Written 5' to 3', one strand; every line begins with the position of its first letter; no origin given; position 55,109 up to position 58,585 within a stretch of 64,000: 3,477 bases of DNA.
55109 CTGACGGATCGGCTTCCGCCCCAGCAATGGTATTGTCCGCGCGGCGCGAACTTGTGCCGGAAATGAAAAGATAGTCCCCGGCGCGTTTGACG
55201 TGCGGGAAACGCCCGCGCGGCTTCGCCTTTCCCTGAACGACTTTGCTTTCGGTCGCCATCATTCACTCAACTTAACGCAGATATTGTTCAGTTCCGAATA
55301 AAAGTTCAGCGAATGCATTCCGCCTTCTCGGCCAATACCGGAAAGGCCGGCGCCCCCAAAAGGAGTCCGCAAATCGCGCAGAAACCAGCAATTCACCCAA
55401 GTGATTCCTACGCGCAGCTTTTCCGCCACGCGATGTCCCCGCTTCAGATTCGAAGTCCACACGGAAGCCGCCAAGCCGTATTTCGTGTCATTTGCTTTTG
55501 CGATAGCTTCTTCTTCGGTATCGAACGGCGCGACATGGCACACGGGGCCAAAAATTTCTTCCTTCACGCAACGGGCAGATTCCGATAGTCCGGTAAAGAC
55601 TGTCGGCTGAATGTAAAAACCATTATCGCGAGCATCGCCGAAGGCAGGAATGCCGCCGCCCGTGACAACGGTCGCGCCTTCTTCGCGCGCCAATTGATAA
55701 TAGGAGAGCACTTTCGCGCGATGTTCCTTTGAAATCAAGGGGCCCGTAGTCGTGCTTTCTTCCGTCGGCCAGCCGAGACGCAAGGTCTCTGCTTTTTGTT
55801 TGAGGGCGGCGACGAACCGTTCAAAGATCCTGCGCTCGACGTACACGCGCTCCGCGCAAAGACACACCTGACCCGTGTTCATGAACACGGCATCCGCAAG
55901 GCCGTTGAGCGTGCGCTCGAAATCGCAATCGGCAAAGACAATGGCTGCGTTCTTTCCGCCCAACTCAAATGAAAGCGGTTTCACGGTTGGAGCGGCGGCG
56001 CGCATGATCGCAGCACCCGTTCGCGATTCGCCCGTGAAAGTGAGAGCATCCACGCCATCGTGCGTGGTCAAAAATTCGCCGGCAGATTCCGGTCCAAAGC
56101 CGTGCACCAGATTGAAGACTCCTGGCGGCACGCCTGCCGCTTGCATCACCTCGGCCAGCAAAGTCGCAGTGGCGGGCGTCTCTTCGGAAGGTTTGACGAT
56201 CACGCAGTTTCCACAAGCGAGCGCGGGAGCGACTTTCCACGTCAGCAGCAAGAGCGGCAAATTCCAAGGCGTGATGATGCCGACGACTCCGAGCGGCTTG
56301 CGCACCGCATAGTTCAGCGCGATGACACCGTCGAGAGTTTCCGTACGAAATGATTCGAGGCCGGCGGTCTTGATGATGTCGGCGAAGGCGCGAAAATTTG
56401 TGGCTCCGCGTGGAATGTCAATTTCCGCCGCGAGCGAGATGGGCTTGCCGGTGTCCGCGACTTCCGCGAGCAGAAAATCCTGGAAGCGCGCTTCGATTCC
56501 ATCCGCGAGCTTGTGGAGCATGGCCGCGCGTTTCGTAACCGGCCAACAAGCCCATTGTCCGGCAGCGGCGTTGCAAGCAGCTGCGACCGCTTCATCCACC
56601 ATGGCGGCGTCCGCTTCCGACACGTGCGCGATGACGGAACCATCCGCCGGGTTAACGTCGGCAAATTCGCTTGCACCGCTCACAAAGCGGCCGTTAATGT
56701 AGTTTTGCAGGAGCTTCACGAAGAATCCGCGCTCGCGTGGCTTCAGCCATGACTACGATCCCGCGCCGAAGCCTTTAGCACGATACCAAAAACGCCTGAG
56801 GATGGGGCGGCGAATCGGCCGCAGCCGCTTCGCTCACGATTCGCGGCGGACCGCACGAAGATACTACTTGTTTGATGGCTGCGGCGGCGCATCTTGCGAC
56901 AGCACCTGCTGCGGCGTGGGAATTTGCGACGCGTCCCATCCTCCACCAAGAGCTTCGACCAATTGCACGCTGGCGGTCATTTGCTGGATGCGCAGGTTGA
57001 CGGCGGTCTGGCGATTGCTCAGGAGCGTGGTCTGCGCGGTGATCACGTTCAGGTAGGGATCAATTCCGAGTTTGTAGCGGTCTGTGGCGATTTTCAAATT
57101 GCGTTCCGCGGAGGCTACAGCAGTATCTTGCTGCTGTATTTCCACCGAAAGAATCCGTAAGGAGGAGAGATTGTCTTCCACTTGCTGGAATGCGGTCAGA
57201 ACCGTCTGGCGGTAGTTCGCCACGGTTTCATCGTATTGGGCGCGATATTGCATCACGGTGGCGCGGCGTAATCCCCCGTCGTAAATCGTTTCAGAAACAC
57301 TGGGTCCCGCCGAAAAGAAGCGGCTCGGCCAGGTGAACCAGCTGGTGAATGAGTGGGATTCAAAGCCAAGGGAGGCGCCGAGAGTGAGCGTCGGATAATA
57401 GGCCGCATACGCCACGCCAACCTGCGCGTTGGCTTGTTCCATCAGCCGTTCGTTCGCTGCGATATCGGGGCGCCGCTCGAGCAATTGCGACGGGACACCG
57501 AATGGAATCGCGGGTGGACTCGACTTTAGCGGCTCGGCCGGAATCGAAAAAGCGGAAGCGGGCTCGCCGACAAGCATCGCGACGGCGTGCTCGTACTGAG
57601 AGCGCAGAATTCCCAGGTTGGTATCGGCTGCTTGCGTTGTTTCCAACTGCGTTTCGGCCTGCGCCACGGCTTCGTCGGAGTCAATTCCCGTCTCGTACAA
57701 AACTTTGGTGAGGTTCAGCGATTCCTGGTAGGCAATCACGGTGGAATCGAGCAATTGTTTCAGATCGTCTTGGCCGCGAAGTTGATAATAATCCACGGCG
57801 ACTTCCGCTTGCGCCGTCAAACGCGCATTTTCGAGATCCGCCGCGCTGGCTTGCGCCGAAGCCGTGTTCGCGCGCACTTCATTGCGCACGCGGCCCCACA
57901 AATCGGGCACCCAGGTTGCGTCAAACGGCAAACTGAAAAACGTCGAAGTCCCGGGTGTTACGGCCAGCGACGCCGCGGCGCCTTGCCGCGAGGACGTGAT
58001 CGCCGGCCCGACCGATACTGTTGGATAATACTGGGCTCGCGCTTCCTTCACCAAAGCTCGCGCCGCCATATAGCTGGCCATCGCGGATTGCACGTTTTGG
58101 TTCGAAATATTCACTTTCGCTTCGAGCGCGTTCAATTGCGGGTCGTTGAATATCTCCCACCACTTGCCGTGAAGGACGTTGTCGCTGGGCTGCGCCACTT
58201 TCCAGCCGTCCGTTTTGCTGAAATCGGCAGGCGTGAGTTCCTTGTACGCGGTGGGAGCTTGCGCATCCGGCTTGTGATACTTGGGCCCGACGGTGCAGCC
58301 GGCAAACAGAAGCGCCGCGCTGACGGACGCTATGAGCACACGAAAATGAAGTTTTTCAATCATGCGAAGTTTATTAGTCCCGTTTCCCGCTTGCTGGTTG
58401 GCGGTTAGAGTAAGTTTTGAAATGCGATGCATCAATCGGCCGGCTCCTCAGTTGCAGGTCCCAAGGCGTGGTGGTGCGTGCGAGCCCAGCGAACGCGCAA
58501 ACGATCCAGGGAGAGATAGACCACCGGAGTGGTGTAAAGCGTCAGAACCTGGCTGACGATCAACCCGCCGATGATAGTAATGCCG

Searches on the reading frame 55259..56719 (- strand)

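Call 43: search_protein_families(library=pfam, proteins=[window:55259-56719:-], max_evalue=0.001)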
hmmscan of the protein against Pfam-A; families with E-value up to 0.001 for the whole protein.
window:55259-56719:- (486 aa): 2 families
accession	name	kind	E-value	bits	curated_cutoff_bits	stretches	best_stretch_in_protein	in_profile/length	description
PF00171.27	Aldedh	-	3.5e-161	537.3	23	1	14-479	3-460/461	Aldehyde dehydrogenase family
PF05893.19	LuxC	-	5.1e-05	22.8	21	1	136-321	82-270/401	Acyl-CoA reductase (LuxC)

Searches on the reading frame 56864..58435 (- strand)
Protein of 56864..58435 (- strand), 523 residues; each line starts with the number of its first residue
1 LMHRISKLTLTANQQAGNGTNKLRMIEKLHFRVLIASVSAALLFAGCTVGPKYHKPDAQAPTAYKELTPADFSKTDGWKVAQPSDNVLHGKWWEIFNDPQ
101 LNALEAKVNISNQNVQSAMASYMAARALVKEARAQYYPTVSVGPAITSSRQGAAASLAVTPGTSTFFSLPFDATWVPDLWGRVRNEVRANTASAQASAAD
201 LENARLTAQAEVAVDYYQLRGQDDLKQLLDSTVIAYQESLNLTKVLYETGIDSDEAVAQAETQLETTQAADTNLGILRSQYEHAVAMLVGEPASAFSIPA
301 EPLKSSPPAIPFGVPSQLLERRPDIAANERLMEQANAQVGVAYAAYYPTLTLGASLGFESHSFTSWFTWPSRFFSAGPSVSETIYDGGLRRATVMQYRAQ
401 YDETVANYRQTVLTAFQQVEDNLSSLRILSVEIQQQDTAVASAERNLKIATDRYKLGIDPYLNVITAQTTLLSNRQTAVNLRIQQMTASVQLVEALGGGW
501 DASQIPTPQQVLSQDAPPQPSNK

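Call 43: search_protein_families(library=pfam, proteins=[window:56864-58435:-], max_evalue=0.001)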
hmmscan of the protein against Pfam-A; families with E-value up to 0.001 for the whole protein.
window:56864-58435:- (523 aa): 1 family
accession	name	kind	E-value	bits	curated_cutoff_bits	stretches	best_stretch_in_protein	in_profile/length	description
PF02321.23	OEP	-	1.2e-42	146.2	22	2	316-497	6-187/187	Outer membrane efflux protein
